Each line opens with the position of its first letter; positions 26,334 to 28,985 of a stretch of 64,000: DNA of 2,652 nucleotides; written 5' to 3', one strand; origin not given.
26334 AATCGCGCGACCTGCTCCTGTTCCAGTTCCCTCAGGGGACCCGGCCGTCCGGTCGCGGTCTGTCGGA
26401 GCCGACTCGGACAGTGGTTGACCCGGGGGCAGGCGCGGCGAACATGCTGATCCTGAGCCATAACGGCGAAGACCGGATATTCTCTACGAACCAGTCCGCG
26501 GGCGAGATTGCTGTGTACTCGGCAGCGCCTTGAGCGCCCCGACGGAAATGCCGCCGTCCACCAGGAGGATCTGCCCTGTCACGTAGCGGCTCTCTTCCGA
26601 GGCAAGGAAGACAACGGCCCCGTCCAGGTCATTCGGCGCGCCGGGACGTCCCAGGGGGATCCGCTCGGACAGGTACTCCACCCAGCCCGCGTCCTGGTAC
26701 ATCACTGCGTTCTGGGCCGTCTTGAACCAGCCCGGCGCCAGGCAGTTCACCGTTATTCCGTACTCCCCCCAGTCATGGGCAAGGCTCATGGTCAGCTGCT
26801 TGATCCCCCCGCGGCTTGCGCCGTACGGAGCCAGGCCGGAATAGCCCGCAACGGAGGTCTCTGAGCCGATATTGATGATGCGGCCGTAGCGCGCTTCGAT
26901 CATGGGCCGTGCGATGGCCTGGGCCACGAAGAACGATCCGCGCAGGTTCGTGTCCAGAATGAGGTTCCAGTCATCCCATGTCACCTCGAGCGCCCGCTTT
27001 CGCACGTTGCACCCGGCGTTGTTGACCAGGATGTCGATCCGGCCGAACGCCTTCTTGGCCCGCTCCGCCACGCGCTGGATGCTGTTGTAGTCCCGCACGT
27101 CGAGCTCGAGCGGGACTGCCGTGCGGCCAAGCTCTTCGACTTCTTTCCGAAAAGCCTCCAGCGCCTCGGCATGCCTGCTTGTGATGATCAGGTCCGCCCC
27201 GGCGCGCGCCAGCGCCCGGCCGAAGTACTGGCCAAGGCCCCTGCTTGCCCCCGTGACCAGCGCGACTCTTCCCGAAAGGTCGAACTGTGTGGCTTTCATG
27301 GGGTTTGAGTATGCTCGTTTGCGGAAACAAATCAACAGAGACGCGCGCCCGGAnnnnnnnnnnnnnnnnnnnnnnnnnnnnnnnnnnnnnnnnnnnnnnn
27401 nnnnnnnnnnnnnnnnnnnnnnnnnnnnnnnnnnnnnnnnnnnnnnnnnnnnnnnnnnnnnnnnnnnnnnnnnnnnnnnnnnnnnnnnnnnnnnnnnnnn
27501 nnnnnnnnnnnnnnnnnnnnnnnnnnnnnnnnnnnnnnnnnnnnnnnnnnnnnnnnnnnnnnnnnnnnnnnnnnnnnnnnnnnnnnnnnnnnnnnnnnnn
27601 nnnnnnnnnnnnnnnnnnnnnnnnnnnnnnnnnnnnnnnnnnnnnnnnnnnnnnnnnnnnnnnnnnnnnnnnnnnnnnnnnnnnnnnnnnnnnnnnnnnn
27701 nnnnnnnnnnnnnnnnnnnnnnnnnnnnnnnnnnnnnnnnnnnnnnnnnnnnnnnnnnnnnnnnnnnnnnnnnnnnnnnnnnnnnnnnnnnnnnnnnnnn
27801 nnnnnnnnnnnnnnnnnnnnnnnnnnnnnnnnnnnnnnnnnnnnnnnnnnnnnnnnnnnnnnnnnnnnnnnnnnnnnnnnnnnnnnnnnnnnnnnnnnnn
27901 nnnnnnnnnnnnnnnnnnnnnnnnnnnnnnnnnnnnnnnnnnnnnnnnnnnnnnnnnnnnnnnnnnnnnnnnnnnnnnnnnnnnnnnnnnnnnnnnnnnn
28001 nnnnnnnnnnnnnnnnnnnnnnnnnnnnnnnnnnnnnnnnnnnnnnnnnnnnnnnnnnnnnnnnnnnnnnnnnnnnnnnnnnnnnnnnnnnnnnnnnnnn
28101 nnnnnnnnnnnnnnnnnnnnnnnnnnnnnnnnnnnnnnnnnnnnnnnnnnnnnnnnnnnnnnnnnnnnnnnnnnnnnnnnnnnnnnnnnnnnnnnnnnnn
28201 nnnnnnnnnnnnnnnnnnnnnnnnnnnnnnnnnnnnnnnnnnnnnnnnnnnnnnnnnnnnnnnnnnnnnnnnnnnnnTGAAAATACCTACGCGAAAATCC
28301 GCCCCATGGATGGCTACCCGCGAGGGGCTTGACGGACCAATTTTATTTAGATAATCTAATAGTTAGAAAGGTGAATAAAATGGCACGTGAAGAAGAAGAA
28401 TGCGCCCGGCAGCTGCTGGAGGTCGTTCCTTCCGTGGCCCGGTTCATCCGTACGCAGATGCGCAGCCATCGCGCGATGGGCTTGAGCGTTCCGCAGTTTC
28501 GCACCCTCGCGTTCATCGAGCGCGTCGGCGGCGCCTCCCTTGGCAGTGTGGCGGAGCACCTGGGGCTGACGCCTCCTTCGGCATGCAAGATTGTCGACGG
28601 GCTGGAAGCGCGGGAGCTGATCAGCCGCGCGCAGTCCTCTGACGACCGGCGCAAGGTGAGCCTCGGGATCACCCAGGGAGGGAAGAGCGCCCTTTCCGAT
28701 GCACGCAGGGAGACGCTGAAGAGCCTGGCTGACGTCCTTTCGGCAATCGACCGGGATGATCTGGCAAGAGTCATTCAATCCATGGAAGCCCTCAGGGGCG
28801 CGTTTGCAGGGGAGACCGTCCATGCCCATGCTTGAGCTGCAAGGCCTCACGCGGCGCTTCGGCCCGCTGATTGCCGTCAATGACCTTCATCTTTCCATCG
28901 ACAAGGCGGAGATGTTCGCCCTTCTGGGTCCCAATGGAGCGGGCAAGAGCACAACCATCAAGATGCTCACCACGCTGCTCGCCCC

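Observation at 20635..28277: Same-strand cluster of sugar-phosphate/polyol redox and isomerase enzymes with a G1PDH-like dehydrogenase and a UbiA-family prenyltransferase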

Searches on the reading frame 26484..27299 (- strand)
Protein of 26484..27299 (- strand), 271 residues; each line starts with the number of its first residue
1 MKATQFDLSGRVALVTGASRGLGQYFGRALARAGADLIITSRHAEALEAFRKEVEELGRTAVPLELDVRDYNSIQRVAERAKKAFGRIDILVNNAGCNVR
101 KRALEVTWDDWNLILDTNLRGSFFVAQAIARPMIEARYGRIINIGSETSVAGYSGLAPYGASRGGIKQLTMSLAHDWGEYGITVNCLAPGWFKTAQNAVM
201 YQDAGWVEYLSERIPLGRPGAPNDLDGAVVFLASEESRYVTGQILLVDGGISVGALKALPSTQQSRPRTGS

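Call 4: search_protein_families(library=pfam, proteins=[window:26484-27299:-], max_evalue=0.01)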
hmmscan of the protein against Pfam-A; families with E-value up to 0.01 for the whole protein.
window:26484-27299:- (271 aa): 4 families
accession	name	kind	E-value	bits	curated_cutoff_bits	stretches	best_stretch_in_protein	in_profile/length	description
PF13561.12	adh_short_C2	-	1.7e-61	208.3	27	1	17-251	1-235/236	Enoyl-(Acyl carrier protein) reductase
PF00106.31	adh_short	-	4.3e-55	186.7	26.6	1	11-199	1-189/195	short chain dehydrogenase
PF08659.16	KR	-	1.7e-12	48.1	22.6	1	13-162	3-152/180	KR domain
PF01370.27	Epimerase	-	0.0005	20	20.9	1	13-152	1-120/240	NAD dependent epimerase/dehydratase family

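Call 5: search_protein_families(library=ncbifam, proteins=[window:26484-27299:-], max_evalue=0.01)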
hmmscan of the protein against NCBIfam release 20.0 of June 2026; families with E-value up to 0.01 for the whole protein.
window:26484-27299:- (271 aa): 236 families (the best 25 are shown)
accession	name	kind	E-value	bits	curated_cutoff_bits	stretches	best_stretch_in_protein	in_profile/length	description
NF006070.0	PRK08213.1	subfamily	2.5e-72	243.5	279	1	4-253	6-258/259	gluconate 5-dehydrogenase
NF004778.0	PRK06124.1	equivalog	4.4e-71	239.3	303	1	3-253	4-254/256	SDR family oxidoreductase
NF005390.0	PRK06935.1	equivalog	6.2e-69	232.2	369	1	3-251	8-255/258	2-dehydro-3-deoxy-D-gluconate 5-dehydrogenase KduD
NF005711.0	PRK07523.1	subfamily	3e-67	226.9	413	1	2-253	2-253/255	SDR family oxidoreductase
TIGR01832.1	kduD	equivalog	1.1e-65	221.5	338.85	1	6-250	1-244/248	2-dehydro-3-deoxy-D-gluconate 5-dehydrogenase KduD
NF005559.1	PRK07231.1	subfamily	2.6e-64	217.1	215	1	8-252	2-248/249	glucose 1-dehydrogenase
TIGR01830.1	3oxo_ACP_reduc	equivalog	6.2e-64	216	297.75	1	13-251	1-238/239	3-oxoacyl-[acyl-carrier-protein] reductase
NF004197.0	PRK05653.1-1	equivalog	3.2e-63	213.7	332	1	7-252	4-247/249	3-oxoacyl-ACP reductase FabG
NF005402.0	PRK06949.1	equivalog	2.1e-62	210.7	358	1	4-252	3-259/260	SDR family oxidoreductase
NF005488.0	PRK07097.1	equivalog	2.6e-61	207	369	1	3-251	3-257/266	gluconate 5-dehydrogenase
NF005983.0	PRK08085.1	equivalog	1e-57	195.7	408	1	5-253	4-252/254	gluconate 5-dehydrogenase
NF005309.0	PRK06841.1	subfamily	1.1e-57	195.5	286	1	4-253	9-254/255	GolD/DthD family dehydrogenase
NF004198.0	PRK05653.1-3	equivalog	1.9e-57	194.6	296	1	8-252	5-247/248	3-oxoacyl-ACP reductase FabG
NF004791.0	PRK06138.1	equivalog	2.1e-57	194.3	312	1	7-253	2-251/252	SDR family oxidoreductase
NF009466.0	PRK12826.1-2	subfamily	2.3e-56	191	222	1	11-252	4-245/248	3-oxoacyl-ACP reductase FabG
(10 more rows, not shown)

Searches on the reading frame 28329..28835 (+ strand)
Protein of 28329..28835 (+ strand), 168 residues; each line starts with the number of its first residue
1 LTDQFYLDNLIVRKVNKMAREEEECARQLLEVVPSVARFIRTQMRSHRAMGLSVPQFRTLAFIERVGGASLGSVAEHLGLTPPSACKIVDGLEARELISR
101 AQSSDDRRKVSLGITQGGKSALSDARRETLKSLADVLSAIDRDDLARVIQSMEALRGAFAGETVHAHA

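Call 4: search_protein_families(library=pfam, proteins=[window:28329-28835:+], max_evalue=0.01)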
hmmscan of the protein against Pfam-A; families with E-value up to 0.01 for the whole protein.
window:28329-28835:+ (168 aa): 3 families
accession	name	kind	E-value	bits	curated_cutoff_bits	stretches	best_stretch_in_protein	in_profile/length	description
PF12802.13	MarR_2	-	2e-13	50.7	27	1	51-108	2-60/61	MarR family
PF01047.28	MarR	-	3.4e-12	46.5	24.6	1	52-110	1-59/59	MarR family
PF22381.2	Staph_reg_Sar_Rot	-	0.0014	19.2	27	1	50-122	10-82/85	Transcriptional regulator SarA/Rot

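Call 5: search_protein_families(library=ncbifam, proteins=[window:28329-28835:+], max_evalue=0.01)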
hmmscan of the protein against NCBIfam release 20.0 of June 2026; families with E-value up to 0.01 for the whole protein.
window:28329-28835:+ (168 aa): 11 families
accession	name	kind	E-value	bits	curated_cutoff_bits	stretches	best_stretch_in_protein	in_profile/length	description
TIGR02337.1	HpaR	equivalog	5.6e-10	39.2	121.2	1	35-152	12-126/130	homoprotocatechuate degradation operon regulator HpaR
NF052438.1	TransRegRv0880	equivalog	2.9e-09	36.9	220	1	22-153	5-133/143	Rv0880 family HTH-type transcriptional regulator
NF053777.1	Saro0803TransReg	equivalog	8.1e-09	35.3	200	1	48-130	31-113/140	Saro_0803 family transcriptional regulator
NF002926.0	PRK03573.1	equivalog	5.1e-08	33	120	1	56-154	33-132/144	transcriptional regulator SlyA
NF050133.1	TransRegFabT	equivalog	8.1e-08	32.7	200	1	39-155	14-130/138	fatty acid biosynthesis transcriptional regulator FabT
NF008122.0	PRK10870.1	equivalog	7.6e-07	29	157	1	78-148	81-154/176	transcriptional repressor MprA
NF045593.1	bilirub_TF_BilQ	equivalog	2.2e-06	27.4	125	1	48-154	24-130/135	bilirubin utilization transcriptional regulator BilQ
TIGR04472.1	reg_rSAM_mob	hypoth_equivalog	5.2e-05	23.3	240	1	56-121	33-98/141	radical SAM mobile pair system MarR family transcriptional regulator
NF041230.1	BagL_FevM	exception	9e-05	22.5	230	1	42-152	28-138/145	MarR family transcriptional regulator BagL/FevM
NF052638.1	TransRegOhrRVib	equivalog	0.0021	17.8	200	1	45-125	28-108/141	transcriptional regulator OhrR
NF007339.0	PRK09834.1-1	equivalog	0.0055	16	299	0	59-112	29-82/271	DNA-binding transcriptional regulator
